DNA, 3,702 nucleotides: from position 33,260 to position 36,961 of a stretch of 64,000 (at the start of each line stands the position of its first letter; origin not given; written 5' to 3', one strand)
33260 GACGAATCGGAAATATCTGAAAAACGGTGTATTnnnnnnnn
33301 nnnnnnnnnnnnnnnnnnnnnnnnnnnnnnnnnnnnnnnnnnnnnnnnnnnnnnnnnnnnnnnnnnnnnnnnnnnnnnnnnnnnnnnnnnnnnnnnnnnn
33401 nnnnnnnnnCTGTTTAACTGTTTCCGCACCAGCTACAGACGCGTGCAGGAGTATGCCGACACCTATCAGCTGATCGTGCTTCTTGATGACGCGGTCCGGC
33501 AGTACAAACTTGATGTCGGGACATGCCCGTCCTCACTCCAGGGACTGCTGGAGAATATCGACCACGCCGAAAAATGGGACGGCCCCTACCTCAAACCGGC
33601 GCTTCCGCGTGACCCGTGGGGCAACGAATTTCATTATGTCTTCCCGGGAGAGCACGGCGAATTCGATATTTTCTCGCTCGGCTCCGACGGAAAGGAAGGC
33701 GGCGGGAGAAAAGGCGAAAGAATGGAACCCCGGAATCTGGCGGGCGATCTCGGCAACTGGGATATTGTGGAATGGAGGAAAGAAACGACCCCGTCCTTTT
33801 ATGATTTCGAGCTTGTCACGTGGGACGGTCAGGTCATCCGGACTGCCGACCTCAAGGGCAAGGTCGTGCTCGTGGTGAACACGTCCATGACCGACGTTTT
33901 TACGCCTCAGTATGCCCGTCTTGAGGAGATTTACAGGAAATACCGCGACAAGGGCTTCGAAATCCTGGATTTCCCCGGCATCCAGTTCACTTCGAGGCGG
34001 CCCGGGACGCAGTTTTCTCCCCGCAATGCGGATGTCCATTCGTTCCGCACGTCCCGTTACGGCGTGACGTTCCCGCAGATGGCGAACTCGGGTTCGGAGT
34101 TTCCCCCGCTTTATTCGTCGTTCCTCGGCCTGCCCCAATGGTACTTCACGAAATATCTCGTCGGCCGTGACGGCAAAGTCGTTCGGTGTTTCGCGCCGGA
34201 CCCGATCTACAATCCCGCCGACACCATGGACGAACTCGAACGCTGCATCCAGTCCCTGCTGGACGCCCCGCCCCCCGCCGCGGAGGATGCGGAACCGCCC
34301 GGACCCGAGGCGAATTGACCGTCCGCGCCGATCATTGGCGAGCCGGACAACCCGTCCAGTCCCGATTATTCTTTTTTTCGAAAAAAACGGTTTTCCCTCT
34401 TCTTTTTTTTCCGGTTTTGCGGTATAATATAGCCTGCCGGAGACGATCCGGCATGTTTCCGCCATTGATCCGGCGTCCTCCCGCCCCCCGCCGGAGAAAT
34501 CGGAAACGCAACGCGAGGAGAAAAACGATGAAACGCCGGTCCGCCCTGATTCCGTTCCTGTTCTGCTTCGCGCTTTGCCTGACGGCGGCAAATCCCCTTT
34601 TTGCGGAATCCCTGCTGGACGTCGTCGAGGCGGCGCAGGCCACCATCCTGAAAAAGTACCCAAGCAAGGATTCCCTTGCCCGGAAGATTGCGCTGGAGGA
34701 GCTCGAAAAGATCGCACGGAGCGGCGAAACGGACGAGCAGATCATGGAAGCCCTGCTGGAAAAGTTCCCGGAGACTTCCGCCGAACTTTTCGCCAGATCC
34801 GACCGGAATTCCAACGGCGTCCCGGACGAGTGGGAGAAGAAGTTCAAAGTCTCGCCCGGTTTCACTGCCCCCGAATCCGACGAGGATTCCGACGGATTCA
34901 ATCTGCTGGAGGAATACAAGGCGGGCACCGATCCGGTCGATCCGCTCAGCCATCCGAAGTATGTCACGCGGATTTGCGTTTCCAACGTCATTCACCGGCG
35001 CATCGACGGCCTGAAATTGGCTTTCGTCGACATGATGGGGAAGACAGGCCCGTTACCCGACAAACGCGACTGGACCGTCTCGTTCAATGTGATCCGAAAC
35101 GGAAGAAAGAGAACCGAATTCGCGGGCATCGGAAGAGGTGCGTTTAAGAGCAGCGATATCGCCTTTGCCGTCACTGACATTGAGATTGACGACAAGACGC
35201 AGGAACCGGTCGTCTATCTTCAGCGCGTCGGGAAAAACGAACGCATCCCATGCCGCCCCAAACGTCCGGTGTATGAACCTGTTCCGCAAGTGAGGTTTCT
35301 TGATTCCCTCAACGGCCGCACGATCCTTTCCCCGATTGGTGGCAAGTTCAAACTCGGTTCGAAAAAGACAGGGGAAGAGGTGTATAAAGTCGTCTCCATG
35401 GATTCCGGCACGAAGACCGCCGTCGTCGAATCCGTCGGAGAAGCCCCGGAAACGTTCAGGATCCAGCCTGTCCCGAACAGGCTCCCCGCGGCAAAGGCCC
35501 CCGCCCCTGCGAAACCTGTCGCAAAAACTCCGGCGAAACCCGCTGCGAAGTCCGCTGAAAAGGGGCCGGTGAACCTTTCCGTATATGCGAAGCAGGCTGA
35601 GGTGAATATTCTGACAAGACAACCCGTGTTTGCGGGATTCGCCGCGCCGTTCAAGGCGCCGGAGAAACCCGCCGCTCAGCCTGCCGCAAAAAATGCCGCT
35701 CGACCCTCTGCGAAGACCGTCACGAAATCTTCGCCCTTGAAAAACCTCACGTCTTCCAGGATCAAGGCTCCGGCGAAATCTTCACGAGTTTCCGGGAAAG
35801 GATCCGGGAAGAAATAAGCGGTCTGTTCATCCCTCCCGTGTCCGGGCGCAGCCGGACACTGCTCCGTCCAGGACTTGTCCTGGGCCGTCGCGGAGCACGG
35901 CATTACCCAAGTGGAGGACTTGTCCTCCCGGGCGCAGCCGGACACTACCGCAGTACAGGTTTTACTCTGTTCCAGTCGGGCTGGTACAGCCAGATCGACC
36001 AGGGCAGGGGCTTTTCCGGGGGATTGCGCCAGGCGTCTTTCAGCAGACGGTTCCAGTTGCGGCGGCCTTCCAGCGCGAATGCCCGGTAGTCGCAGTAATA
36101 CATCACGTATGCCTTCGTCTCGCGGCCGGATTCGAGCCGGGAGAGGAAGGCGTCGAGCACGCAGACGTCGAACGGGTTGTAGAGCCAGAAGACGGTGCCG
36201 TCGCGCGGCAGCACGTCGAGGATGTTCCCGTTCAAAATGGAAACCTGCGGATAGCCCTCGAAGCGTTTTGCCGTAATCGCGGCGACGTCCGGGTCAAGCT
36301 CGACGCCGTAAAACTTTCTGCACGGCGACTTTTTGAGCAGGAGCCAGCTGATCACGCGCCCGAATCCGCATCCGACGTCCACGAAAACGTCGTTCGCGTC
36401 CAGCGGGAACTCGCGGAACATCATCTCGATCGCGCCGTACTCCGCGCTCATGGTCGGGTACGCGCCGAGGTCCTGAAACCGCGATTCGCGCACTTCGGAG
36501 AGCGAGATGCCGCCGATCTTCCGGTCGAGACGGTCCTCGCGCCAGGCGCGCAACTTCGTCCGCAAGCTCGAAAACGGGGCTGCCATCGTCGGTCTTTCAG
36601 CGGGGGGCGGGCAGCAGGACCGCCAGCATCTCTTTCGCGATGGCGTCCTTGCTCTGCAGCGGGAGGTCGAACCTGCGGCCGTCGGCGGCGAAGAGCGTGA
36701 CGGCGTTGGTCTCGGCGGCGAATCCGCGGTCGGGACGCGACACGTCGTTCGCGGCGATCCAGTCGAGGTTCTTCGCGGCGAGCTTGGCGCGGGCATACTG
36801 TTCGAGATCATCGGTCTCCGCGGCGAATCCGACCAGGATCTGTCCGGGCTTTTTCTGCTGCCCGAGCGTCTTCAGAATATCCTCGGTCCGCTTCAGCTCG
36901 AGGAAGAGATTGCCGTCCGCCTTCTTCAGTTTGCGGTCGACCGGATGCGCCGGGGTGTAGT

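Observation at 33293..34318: Pseudopilin (GspG-like) domain fused to a catalytically dead glutathione-peroxidase domain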

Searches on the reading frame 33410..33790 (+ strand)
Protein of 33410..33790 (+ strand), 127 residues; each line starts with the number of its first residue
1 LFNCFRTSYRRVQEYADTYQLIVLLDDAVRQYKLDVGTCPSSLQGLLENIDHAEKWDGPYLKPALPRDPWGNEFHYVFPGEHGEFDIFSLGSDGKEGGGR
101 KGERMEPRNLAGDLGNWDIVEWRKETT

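Call 26: find_homologous_proteins(query=window:33410-33790:+, max_evalue=0.001)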
Query window:33410-33790:+ (127 aa): 111 proteins with E <= 0.001 among 122 candidates.
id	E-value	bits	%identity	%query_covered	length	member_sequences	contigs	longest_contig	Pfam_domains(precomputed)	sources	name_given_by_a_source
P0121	7.2e-39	151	58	94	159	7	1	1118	PF08334.17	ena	-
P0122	1.7e-36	143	60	83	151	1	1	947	PF22434.2,PF08334.17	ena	-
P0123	2.3e-36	143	61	80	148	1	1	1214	PF22434.2,PF08334.17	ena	-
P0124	2.8e-36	143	60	83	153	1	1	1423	PF22434.2,PF08334.17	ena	-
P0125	2.8e-36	143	60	83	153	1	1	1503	PF22434.2,PF08334.17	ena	-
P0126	6.4e-36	141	66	72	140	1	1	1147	PF22434.2,PF08334.17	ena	-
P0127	8.8e-36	141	59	83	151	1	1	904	PF22434.2,PF08334.17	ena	-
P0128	1.0e-35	141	66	72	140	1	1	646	PF22434.2,PF08334.17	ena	-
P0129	1.6e-35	140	65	72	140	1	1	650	PF22434.2,PF08334.17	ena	-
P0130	1.6e-35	140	66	72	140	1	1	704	PF22434.2,PF08334.17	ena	-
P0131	1.7e-35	140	66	72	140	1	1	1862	PF22434.2,PF08334.17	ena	-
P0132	1.9e-35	140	66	72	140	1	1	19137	PF22434.2,PF08334.17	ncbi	-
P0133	1.9e-35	140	66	72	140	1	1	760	PF22434.2,PF08334.17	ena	-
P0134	1.9e-35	140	66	72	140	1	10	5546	PF22434.2,PF08334.17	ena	-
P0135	1.9e-35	140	66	72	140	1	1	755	PF22434.2,PF08334.17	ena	-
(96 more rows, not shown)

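Call 39: search_protein_families(library=pfam, proteins=[P0121], max_evalue=0.1)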
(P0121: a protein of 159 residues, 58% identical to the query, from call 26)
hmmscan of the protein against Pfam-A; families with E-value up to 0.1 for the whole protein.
P0121 (159 aa): 2 families
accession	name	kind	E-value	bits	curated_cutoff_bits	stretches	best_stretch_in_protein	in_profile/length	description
PF08334.16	T2SSG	-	2.9e-23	82.4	21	1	44-135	6-101/108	Type II secretion system (T2SS), protein G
PF09813.14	Coa3_cc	-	0.016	15.3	27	1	8-42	5-36/48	Cytochrome c oxidase assembly factor 3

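Call 43: find_encoding_contigs(protein=P0121, flank=5000, max_places=3)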
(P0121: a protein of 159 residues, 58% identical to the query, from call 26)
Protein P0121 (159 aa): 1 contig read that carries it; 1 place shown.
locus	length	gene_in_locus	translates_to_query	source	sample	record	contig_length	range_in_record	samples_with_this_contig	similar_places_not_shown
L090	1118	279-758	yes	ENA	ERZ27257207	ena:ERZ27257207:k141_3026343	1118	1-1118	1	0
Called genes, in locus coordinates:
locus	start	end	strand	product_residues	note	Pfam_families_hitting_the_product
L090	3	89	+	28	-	?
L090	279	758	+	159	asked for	PF08334:T2SSG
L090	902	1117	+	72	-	?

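Call 54: search_protein_families(library=ncbifam, proteins=[P0121], max_evalue=1)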
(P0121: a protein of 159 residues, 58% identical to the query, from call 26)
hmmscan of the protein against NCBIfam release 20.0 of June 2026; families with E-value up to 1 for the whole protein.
P0121 (159 aa): 1 family
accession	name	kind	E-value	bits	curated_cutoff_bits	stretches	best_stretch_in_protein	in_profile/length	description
TIGR01710.1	typeII_sec_gspG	equivalog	2e-16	60.2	88.85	1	44-147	30-133/134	type II secretion system major pseudopilin GspG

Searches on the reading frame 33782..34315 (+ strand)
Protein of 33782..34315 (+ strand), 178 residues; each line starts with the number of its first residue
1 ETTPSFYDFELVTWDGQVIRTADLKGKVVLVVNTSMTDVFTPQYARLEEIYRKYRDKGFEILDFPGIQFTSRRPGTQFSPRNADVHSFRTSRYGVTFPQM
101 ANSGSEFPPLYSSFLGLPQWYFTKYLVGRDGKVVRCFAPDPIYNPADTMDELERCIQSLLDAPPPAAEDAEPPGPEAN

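Call 32: search_protein_representatives(alignment_id=A3)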
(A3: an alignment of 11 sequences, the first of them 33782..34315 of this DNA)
Query: 11 sequences, 179 profile positions. Proteins with E-value up to 0.001 (for the whole library): 8776; up to 1e-10: 3181; up to 1e-30: 27. The best 150 are listed.
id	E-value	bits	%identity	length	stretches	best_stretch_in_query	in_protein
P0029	2.8e-95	333.3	-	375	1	1-177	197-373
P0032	4.5e-89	313.1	-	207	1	11-177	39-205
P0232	6.5e-85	299.5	-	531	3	4-169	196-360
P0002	6.8e-83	293.0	-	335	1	3-178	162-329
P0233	3.5e-51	189.7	-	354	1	3-166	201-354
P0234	3.1e-45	170.3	-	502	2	10-150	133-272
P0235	8.5e-38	146.1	-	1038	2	5-147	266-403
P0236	1.3e-36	142.2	-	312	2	1-122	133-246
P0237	2.0e-36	141.6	-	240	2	4-122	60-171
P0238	1.1e-34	136.0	-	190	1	4-146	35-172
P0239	1.5e-34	135.5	-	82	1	100-177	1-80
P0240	2.8e-34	134.6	-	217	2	4-131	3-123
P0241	1.2e-33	132.5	-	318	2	4-122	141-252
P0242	2.3e-33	131.6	-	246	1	4-147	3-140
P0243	3.6e-33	131.0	-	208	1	3-149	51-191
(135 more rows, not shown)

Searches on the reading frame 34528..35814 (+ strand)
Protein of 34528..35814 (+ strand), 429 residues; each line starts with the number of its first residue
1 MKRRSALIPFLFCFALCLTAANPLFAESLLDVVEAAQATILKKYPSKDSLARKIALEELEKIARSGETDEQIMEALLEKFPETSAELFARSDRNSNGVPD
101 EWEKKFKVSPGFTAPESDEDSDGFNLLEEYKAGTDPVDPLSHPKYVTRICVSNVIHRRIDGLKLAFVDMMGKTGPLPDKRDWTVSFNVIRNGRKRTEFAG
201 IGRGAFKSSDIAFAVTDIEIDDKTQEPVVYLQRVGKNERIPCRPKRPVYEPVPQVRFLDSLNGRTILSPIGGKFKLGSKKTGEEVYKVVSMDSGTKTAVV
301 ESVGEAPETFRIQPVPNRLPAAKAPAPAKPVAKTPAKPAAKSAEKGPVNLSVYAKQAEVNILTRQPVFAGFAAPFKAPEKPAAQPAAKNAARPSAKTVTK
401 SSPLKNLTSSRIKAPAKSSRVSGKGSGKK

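Call 16: search_protein_families(library=pfam, proteins=[window:34540-35814:+], max_evalue=1)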
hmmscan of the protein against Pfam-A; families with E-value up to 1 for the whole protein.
window:34540-35814:+ (425 aa): 0 families

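Call 54: search_protein_families(library=ncbifam, proteins=[window:34528-35814:+], max_evalue=1)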
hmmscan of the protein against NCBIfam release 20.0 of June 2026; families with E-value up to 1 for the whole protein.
window:34528-35814:+ (429 aa): 2 families
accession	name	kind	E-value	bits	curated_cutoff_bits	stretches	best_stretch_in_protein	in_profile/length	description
NF042425.1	Amuc_1099_fam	equivalog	2e-11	44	50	1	81-156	91-167/321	Amuc_1099 family pilus-like system protein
NF047639.1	throspo3_MtsD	equivalog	0.05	11.7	800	1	63-137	456-528/651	cell-cell cohesion protein MtsD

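Call 55: find_homologous_proteins(query=window:34528-35814:+, max_evalue=0.001)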
Query window:34528-35814:+ (429 aa): 105 proteins with E <= 0.001 among 8000 candidates.
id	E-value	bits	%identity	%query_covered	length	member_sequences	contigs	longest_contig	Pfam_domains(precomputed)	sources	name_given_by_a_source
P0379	1.1e-276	935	100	100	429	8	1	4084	-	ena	-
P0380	8.3e-177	606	66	99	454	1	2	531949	-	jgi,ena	jgi:hypothetical protein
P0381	1.5e-165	569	66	99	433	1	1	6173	-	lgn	-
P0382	6.6e-136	472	57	98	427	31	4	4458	-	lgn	-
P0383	4.4e-129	449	62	77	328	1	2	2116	-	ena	-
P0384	7.2e-126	439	62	76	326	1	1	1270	-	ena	-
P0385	9.0e-124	432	62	79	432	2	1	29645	-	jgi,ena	-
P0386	3.1e-123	430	59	75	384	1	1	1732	-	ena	-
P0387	1.2e-122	428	55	91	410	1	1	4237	-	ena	-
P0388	4.2e-122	426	60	79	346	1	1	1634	-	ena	-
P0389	2.2e-121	424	59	75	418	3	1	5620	-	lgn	-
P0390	3.4e-121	423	58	81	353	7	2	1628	-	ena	-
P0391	4.3e-121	423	58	80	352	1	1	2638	-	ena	-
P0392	7.1e-121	422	60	74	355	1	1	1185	-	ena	-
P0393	1.4e-120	421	59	81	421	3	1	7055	-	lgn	-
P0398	3.3e-118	413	59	76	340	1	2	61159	-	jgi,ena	-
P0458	1.0e-78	283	55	54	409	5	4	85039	-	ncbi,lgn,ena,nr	ncbi:MAG: hypothetical protein IJT68_00580 [Lentisphaeria bacterium]|nr:hypothetical protein [Lentis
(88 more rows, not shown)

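Call 56: find_encoding_contigs(protein=P0380, flank=8000, max_places=2)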
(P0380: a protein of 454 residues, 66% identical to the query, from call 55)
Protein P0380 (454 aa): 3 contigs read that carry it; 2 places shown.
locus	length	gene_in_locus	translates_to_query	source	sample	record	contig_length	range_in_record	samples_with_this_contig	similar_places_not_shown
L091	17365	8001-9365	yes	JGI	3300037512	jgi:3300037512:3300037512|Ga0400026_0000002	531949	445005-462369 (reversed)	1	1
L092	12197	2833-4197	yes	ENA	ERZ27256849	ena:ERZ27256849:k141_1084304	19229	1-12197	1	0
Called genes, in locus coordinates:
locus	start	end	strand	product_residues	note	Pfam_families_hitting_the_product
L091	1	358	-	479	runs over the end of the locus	PF02219:MTHFR, PF12225:DUF5981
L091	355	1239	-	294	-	PF00561:Abhydrolase_1, PF12146:Hydrolase_4 (faint), PF12697:Abhydrolase_6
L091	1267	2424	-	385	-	-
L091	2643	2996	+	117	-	PF02609:Exonuc_VII_S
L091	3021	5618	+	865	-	PF01624:MutS_I, PF05188:MutS_II, PF05192:MutS_III, PF05190:MutS_IV, PF00488:MutS_V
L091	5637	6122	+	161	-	PF08790:zf-LYAR (faint)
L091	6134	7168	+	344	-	-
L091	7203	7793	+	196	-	PF14567:SUKH_5 (weak), PF09346:SMI1_KNR4, PF14568:SUKH_6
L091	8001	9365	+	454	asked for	-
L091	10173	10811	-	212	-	PF04127:DFP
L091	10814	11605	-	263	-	-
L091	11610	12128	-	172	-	PF00588:SpoU_methylase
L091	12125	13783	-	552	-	PF04851:ResIII (weak), PF00270:DEAD, PF00271:Helicase_C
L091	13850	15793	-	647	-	PF01145:Band_7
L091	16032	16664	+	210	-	-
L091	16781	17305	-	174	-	PF10825:DUF2752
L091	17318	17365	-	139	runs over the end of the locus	PF13240:Zn_Ribbon_1 (weak), PF04505:CD225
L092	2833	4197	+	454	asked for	-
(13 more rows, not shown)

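Call 57: find_encoding_contigs(protein=P0458, flank=8000, max_places=2)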
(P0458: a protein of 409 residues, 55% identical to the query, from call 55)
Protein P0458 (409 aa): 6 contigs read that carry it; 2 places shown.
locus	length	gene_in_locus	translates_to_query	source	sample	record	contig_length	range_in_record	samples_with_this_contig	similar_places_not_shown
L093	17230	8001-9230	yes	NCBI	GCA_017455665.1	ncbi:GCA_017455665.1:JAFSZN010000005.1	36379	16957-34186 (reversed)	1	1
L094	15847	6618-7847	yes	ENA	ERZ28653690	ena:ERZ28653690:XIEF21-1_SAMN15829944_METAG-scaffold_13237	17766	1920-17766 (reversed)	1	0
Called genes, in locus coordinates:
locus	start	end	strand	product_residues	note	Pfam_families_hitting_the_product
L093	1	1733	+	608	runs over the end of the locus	PF13522:GATase_6, PF13537:GATase_7, PF01380:SIS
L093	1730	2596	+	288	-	PF00702:Hydrolase, PF13344:Hydrolase_6, PF13419:HAD_2 (weak), PF13242:Hydrolase_like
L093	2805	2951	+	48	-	-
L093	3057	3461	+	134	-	PF03840:SecG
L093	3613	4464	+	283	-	PF28178:Amuc_1102 (weak)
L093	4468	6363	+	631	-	PF11104:PilM_2, PF14450:FtsA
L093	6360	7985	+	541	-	-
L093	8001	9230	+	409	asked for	-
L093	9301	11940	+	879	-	-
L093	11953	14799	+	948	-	PF07719:TPR_2 (faint), PF00263:Secretin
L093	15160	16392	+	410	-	PF00079:Serpin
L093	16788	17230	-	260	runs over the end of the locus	-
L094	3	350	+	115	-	?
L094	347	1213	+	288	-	PF00702:Hydrolase, PF13344:Hydrolase_6, PF13419:HAD_2 (weak), PF13242:Hydrolase_like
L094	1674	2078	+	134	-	PF03840:SecG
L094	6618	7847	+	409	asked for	-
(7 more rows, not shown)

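Call 58: find_encoding_contigs(protein=P0398, flank=8000, max_places=2)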
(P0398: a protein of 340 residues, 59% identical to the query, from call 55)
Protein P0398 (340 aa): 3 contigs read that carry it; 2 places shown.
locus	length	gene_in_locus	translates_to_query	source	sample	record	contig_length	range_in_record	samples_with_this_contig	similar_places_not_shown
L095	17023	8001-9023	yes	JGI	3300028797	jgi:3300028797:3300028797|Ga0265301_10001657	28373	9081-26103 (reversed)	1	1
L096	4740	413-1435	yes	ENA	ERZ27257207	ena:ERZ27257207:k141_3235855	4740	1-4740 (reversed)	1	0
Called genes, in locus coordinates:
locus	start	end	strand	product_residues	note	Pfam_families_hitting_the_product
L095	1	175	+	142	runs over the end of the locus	PF06808:DctM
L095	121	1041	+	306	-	PF06808:DctM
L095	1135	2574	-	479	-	PF02219:MTHFR, PF12225:DUF5981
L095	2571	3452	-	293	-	PF00561:Abhydrolase_1, PF12146:Hydrolase_4 (faint), PF12697:Abhydrolase_6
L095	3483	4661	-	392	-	PF15709:DUF4670 (weak)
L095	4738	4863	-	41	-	-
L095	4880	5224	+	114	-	PF02609:Exonuc_VII_S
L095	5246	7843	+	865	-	PF01624:MutS_I, PF05188:MutS_II, PF05192:MutS_III, PF05190:MutS_IV, PF00488:MutS_V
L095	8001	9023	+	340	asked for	-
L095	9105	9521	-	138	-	PF15919:HicB_lk_antitox, PF15970:HicB-like_2 (weak)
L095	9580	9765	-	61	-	PF07927:HicA_toxin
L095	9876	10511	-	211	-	PF08123:DOT1 (weak), PF08242:Methyltransf_12 (weak), PF13649:Methyltransf_25 (weak)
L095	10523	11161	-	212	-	PF04127:DFP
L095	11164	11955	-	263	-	-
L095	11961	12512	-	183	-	PF00588:SpoU_methylase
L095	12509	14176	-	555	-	PF00270:DEAD, PF04851:ResIII (weak), PF00271:Helicase_C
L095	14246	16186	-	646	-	PF01145:Band_7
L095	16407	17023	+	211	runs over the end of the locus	-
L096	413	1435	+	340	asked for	-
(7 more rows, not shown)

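Call 60: search_protein_families(library=padloc, proteins=[window:34528-35814:+, L091:6134-7165:+], max_evalue=0.01)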
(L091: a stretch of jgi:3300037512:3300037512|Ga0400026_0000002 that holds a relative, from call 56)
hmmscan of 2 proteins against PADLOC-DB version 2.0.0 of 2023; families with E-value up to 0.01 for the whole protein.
window:34528-35814:+ (429 aa): 0 families

L091:6134-7165:+ (344 aa): 0 families

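Call 61: search_protein_families(library=phrogs, proteins=[window:34528-35814:+, L091:6134-7165:+], max_evalue=0.01)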
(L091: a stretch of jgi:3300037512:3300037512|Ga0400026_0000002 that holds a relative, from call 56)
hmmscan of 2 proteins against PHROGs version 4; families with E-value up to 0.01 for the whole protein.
window:34528-35814:+ (429 aa): 1 family
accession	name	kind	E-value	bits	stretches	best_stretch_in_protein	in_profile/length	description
phrog_36046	-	unknown function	2.9e-05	24.2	1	92-155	271-330/506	-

L091:6134-7165:+ (344 aa): 0 families

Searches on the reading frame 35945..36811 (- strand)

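Call 16: search_protein_families(library=pfam, proteins=[window:35945-36811:-], max_evalue=1)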
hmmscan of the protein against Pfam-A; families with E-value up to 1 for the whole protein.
window:35945-36811:- (288 aa): 10 families
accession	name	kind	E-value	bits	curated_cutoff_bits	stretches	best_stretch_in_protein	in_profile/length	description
PF08242.18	Methyltransf_12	-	4.6e-06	27.7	30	1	144-226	1-78/98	Methyltransferase domain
PF13649.12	Methyltransf_25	-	6e-05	24.1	27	1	144-207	2-65/97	Methyltransferase domain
PF08123.19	DOT1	-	0.00019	21.5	23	1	127-185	30-87/205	Histone methylation protein DOT1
PF08241.18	Methyltransf_11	-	0.00058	20.9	21.2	1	144-202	1-55/95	Methyltransferase domain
PF01728.25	FtsJ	-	0.0022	18.4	24.1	1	131-221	12-99/181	FtsJ-like methyltransferase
PF02390.23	Methyltransf_4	-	0.0098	15.8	24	1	141-202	3-65/173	Putative methyltransferase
PF13847.12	Methyltransf_31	-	0.011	15.8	27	1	138-223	2-84/145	Methyltransferase domain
PF05175.20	MTS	-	0.034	14.2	23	1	129-181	21-70/170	Methyltransferase small domain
PF00398.26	RrnaAD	-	0.092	12.3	24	1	136-199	27-87/263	Ribosomal RNA adenine dimethylase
PF13489.12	Methyltransf_23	-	0.16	12.2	27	1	137-180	20-60/164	Methyltransferase domain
